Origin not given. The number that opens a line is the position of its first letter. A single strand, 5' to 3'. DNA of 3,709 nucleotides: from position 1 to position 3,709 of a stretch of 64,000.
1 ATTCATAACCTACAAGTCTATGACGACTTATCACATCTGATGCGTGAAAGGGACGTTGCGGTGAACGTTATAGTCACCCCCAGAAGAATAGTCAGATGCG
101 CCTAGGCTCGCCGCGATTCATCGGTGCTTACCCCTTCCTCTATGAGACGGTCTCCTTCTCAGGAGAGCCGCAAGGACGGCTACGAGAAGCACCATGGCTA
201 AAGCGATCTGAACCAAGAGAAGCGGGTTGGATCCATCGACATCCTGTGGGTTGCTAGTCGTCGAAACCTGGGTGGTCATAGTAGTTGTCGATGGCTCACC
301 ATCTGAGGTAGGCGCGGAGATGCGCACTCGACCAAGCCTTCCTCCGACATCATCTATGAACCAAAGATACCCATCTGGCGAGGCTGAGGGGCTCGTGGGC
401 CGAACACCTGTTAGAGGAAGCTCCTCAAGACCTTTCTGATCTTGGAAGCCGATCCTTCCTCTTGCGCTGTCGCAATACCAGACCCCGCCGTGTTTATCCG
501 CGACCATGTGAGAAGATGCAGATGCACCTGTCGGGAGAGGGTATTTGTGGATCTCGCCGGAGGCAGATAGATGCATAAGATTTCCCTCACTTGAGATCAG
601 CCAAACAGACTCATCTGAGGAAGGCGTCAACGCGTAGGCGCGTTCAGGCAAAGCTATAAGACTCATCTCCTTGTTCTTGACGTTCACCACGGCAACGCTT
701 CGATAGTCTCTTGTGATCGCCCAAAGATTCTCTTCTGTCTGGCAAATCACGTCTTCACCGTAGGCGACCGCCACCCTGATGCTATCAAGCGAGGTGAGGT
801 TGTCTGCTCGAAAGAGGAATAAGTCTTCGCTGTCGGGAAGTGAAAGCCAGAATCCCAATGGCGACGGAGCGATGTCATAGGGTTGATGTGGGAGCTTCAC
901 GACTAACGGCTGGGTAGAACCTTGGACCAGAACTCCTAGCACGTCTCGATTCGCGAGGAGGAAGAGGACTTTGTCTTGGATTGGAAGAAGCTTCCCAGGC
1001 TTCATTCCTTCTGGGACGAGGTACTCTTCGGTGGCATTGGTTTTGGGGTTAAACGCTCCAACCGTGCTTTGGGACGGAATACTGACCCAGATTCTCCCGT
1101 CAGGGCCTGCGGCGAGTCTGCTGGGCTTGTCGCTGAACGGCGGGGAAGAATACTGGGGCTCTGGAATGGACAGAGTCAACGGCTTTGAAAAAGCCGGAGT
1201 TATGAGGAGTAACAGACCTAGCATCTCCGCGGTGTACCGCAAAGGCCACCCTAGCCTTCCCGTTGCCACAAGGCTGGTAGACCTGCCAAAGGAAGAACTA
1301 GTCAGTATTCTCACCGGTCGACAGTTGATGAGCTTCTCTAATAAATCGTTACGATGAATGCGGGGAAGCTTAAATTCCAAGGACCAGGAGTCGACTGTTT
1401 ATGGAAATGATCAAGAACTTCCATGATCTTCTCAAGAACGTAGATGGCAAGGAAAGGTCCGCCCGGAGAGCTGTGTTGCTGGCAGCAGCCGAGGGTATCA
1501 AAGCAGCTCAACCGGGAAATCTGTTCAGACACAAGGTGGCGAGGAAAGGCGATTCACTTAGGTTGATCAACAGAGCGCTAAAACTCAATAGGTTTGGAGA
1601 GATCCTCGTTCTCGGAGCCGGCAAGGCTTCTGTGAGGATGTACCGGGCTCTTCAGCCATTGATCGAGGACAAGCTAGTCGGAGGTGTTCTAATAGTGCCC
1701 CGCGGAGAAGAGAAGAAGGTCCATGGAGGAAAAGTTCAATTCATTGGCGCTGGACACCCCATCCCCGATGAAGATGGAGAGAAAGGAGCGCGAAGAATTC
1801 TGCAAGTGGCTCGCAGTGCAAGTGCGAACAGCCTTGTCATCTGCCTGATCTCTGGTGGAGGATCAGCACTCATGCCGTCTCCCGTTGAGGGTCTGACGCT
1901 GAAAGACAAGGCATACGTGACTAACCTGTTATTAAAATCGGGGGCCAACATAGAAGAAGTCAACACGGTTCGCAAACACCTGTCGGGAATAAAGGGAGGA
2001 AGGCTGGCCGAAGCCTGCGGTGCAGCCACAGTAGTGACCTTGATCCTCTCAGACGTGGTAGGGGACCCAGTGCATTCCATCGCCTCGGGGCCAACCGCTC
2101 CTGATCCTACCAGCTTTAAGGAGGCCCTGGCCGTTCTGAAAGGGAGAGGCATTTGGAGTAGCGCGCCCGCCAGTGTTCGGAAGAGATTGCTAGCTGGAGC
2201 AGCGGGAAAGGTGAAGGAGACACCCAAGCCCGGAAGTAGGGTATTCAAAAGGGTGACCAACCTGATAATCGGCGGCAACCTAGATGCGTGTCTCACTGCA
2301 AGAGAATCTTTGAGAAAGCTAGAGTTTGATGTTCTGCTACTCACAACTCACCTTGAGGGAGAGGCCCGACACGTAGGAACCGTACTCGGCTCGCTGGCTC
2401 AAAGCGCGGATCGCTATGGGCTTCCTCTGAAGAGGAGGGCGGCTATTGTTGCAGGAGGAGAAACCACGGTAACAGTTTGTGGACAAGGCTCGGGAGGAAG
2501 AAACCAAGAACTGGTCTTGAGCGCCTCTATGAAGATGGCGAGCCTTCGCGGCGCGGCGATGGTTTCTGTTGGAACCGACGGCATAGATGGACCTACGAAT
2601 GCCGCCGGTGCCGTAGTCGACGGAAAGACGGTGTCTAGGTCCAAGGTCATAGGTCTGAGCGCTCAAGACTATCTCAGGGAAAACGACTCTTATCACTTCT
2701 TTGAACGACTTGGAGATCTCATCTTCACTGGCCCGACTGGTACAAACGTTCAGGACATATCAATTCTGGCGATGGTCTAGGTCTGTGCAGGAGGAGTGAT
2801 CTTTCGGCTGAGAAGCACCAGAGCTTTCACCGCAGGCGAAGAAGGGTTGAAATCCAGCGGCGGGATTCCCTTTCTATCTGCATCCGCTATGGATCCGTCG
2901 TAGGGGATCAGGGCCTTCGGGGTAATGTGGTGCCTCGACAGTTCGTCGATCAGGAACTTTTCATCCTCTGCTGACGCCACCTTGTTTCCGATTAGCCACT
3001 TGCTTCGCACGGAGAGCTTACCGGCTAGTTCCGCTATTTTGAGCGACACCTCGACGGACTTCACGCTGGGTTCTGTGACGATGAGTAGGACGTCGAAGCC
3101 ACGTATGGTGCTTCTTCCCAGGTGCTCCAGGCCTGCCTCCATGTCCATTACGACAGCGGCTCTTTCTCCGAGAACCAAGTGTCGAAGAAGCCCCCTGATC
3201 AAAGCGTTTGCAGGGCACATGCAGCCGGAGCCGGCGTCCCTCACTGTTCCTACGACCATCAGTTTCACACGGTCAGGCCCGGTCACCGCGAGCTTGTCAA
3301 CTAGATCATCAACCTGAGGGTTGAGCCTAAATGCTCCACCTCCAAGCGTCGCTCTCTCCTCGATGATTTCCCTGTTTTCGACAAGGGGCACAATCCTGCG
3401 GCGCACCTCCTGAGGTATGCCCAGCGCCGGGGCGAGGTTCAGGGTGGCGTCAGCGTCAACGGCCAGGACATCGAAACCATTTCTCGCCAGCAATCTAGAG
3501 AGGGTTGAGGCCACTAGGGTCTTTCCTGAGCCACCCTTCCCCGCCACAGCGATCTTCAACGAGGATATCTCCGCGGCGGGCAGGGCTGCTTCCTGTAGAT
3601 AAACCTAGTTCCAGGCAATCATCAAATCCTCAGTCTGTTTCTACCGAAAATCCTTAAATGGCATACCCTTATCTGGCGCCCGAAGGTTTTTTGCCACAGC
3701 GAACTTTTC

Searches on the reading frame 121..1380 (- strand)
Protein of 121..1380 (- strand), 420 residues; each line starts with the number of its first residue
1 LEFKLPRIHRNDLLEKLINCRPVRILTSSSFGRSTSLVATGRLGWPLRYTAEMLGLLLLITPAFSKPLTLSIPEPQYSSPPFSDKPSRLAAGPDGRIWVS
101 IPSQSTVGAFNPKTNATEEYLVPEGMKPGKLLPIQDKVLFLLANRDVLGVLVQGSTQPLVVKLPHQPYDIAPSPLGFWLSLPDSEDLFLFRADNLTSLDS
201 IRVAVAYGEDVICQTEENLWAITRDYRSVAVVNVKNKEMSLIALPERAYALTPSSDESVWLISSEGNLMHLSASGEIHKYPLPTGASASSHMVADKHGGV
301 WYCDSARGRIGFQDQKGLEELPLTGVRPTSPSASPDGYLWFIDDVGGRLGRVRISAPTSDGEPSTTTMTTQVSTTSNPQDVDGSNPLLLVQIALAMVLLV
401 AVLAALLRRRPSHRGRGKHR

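Call 32: search_protein_families(library=pfam, proteins=[window:121-1380:-])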
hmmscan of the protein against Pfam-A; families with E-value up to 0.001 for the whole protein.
window:121-1380:- (420 aa): 1 family
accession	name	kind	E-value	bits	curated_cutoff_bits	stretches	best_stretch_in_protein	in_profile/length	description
PF24684.1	Vgb_lyase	-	1.3e-18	67.3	50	1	237-355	4-126/290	Virginiamycin B lyase family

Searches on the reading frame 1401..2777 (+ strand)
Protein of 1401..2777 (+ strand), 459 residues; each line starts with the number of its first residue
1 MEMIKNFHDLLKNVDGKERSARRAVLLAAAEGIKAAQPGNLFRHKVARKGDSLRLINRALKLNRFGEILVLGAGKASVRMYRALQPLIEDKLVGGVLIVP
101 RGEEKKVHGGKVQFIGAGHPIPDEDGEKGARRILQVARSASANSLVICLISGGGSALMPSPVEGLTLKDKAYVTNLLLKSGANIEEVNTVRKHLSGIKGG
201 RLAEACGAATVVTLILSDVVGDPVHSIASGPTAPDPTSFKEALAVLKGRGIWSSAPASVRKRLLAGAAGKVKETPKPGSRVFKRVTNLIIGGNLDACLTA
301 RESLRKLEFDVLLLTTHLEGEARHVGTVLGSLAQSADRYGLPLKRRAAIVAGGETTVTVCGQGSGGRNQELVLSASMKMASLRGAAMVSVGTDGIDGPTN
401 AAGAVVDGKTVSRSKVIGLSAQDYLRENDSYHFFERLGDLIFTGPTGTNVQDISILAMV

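Call 32: search_protein_families(library=pfam, proteins=[window:1401-2777:+])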
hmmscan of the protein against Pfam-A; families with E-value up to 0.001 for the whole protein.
window:1401-2777:+ (459 aa): 2 families
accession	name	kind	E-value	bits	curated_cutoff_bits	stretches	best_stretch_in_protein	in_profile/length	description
PF13660.11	DUF4147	-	1.7e-79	267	23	1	29-263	6-233/234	Domain of unknown function (DUF4147)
PF05161.18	MOFRL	-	7.4e-39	132.7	28.3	1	348-452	2-106/106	MOFRL family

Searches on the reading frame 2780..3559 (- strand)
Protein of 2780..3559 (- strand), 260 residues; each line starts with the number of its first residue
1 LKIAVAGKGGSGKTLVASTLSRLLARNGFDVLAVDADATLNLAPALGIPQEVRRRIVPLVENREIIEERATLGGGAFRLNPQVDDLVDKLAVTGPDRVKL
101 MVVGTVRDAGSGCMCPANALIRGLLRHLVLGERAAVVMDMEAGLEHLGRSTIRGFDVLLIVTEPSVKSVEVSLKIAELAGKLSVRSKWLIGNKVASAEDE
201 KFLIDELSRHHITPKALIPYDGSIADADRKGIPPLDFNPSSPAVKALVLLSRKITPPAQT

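Call 32: search_protein_families(library=pfam, proteins=[window:2780-3559:-])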
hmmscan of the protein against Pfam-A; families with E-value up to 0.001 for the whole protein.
window:2780-3559:- (260 aa): 5 families
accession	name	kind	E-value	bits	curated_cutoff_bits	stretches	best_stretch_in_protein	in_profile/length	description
PF01656.29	CbiA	-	1.4e-13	51.3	25.4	1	3-233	2-124/125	CobQ/CobB/MinD/ParA nucleotide binding domain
PF13614.12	AAA_31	-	1.8e-08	35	27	1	6-63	7-66/177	AAA domain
PF10609.15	ParA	-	8.6e-06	25.8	27.1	1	5-39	9-43/246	NUBPL iron-transfer P-loop NTPase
PF02374.21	ArsA_ATPase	-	0.00015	21.5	24.3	1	3-51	4-52/305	Anion-transporting ATPase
PF00142.24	Fer4_NifH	-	0.00076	19.5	25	0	1-38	1-38/271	4Fe-4S iron sulfur cluster binding proteins, NifH/frxC family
